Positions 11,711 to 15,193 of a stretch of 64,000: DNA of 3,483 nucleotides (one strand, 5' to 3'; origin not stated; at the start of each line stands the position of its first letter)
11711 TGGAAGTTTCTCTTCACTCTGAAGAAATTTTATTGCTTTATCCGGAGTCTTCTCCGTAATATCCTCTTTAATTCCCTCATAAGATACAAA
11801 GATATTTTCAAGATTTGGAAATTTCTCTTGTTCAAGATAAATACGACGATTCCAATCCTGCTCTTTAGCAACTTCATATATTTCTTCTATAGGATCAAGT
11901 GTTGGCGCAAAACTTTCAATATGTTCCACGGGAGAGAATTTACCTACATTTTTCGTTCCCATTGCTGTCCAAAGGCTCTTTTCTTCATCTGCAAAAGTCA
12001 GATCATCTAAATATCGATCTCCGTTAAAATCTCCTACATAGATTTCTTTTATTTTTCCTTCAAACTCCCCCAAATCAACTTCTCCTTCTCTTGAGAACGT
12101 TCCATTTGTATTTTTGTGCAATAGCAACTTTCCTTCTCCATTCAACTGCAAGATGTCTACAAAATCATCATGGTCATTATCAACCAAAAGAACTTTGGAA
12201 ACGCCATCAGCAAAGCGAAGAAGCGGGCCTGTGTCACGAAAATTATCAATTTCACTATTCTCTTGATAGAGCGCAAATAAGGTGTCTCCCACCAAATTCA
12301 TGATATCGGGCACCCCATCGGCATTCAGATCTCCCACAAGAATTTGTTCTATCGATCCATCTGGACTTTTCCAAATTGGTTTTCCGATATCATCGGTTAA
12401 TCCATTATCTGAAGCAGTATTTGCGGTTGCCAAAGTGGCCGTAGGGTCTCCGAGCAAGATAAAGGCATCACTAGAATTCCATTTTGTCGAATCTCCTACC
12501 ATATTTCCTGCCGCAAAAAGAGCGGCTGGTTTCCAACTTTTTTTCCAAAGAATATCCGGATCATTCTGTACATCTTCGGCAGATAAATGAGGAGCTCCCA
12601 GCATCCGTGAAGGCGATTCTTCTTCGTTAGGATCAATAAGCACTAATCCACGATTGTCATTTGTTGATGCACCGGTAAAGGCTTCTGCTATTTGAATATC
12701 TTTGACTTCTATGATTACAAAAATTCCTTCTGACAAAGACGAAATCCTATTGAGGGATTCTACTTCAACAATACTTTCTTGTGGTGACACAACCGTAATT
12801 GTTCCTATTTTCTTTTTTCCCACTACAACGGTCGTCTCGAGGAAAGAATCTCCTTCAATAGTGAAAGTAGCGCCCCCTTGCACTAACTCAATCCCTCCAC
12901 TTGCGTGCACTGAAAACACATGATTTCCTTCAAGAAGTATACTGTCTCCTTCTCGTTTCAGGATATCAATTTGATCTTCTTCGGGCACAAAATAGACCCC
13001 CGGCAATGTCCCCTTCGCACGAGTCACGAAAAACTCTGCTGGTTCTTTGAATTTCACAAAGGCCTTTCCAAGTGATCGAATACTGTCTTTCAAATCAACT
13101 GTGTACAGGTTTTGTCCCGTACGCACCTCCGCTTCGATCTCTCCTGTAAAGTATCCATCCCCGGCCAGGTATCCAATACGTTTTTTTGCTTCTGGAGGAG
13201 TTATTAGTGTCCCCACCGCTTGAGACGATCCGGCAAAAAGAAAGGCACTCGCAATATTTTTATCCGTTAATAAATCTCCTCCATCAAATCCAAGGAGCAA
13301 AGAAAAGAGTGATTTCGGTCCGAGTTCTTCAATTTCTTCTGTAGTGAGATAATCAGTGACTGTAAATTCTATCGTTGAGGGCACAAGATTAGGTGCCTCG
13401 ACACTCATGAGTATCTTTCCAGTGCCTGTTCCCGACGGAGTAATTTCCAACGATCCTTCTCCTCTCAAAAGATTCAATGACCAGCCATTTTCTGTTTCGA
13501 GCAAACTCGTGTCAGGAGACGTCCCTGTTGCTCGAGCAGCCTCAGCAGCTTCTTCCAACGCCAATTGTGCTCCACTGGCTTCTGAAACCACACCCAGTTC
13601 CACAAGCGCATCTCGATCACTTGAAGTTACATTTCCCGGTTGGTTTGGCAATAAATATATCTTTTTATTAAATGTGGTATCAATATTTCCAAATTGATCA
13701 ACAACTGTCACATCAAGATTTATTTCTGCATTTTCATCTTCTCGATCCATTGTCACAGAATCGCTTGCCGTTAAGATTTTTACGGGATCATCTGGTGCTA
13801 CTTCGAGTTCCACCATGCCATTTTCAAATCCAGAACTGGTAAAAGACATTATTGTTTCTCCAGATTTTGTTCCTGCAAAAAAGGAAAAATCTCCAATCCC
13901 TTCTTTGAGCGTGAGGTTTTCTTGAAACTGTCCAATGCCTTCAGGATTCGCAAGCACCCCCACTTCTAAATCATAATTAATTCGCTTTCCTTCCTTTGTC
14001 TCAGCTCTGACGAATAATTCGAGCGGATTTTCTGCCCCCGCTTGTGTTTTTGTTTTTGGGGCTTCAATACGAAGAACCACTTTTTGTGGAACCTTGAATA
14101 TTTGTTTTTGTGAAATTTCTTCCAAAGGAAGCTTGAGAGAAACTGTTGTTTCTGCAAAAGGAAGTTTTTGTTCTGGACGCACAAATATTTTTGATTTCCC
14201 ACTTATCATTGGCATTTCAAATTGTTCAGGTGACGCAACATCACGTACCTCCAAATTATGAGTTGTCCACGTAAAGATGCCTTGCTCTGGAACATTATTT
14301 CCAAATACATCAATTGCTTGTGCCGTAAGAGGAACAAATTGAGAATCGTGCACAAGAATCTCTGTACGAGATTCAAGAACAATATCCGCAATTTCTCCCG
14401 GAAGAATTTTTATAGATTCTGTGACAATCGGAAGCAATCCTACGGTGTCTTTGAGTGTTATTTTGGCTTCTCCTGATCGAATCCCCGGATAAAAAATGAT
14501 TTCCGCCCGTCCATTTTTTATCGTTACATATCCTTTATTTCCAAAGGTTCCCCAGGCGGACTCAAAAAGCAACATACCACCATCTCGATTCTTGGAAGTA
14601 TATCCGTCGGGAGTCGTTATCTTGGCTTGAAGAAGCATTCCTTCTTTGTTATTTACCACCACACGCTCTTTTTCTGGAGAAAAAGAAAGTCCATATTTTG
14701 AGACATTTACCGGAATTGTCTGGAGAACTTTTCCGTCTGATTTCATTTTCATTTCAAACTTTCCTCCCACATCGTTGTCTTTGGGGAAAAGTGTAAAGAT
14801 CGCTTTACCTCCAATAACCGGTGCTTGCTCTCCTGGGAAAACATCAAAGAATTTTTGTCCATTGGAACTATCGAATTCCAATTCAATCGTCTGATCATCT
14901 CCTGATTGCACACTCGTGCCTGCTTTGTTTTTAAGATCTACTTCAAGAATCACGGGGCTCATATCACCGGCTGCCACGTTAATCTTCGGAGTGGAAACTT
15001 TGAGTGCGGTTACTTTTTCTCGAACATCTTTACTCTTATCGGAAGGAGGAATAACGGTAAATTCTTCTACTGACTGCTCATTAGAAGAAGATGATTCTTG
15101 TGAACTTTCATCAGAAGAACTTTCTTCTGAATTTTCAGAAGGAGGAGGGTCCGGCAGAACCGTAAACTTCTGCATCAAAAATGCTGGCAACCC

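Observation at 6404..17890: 3,828-aa secreted protein with an unusual mosaic of adhesin-type, hydrophobic and proline-rich segments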

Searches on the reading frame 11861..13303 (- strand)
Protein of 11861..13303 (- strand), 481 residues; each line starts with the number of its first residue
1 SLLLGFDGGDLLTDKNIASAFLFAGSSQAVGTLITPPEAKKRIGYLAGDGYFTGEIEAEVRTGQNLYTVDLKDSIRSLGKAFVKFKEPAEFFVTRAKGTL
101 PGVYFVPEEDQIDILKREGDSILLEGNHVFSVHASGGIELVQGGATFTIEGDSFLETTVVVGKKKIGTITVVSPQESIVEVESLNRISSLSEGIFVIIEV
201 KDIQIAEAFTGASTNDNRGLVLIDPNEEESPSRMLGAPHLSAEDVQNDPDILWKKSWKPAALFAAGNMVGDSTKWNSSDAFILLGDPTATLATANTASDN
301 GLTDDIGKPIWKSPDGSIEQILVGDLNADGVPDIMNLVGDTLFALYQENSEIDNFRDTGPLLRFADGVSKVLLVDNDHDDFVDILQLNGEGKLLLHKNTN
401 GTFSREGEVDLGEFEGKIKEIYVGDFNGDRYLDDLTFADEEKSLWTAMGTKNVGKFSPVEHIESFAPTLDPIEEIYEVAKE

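Call 75: search_solved_structures(query=A3, max_evalue=1)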
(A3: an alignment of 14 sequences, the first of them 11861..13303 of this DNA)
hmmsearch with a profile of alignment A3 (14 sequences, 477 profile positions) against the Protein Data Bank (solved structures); distinct sequences matched with E-value up to 1: 9.
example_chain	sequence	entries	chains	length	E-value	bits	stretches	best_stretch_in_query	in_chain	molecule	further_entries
8w20_C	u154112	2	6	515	2.9e-12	49.3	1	310-457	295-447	Secreted esterase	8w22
7ceb_A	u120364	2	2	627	2.2e-05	26.6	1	373-456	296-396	Integrin alpha-6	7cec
6vbu_7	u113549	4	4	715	0.00032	22.8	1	331-440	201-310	Bardet-Biedl syndrome 7 protein homolog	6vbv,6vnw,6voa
9etn_A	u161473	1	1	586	0.013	17.4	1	323-440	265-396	Cartilage acidic protein 1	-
6vbu_2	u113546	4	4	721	0.037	16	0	368-402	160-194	Bardet-Biedl syndrome 2 protein homolog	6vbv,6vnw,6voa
3v4p_A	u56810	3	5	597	0.046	15.7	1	373-456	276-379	Integrin alpha-4 | Integrin alpha4 subunit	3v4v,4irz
9p95_A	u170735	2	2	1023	0.1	14.6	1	373-456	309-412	Integrin alpha-4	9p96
6wsm_A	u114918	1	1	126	0.11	14.5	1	84-156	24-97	Septin-8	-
4tqj_A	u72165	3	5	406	0.13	14.2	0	379-461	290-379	Lectin 2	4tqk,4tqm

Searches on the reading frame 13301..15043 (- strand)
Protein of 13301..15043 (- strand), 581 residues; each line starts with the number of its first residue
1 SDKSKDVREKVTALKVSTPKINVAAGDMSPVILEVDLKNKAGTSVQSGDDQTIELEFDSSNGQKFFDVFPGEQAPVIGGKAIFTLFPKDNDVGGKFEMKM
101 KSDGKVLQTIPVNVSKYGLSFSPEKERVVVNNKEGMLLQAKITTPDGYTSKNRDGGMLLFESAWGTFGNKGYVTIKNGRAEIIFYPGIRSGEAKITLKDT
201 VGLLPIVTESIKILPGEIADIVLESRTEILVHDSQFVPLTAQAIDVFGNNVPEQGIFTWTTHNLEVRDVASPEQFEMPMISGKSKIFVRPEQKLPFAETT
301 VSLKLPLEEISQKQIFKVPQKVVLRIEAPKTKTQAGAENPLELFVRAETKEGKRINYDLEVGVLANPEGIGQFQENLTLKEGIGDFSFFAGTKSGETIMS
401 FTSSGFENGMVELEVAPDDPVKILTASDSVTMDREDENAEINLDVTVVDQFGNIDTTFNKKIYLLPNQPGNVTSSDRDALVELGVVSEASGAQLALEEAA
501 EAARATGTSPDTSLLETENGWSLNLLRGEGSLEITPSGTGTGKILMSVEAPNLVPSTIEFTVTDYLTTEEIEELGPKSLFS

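Call 96: search_solved_structures(query=A6, max_evalue=1)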
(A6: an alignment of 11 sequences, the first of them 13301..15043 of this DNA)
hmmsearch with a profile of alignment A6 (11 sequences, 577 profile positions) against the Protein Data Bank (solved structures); distinct sequences matched with E-value up to 1: 7.
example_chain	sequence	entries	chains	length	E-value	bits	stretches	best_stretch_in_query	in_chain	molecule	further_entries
4uid_A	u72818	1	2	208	0.0066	18.3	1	231-400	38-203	SURFACE LAYER PROTEIN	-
5t9a_A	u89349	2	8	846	0.0074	18.1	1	6-111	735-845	Glycoside Hydrolase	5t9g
5oo8_A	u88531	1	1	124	0.077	14.7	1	47-90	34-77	Putative cupin_2 domain-containing isomerase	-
5njn_A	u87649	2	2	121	0.1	14.4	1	47-90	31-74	Putative cupin_2 domain-containing isomerase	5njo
5ooa_A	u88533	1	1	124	0.1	14.3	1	47-90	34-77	Putative cupin_2 domain-containing isomerase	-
5oo4_A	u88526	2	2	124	0.11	14.3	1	47-90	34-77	Putative cupin_2 domain-containing isomerase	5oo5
5oo9_A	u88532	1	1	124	0.13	14.1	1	47-90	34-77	Putative cupin_2 domain-containing isomerase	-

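Call 97: search_protein_families(library=pfam, alignment_id=A6, max_evalue=0.01)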
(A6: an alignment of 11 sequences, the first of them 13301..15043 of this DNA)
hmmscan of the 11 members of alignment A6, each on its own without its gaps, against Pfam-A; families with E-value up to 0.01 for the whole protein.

A. member 1, window:13301-15043:- (581 aa): 0 families

B. families by the number of members that match (of 11 scanned): 4 families
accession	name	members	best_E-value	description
PF18565.7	Glyco_hydro2_C5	8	4.2e-10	Glycoside hydrolase family 2 C-terminal domain 5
PF09134.16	Invasin_D3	5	5.8e-09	Invasin, domain 3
PF02369.22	Big_1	2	1.1e-06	Bacterial Ig-like domain (group 1)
PF13620.12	CarboxypepD_reg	1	3.2e-06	Carboxypeptidase regulatory-like domain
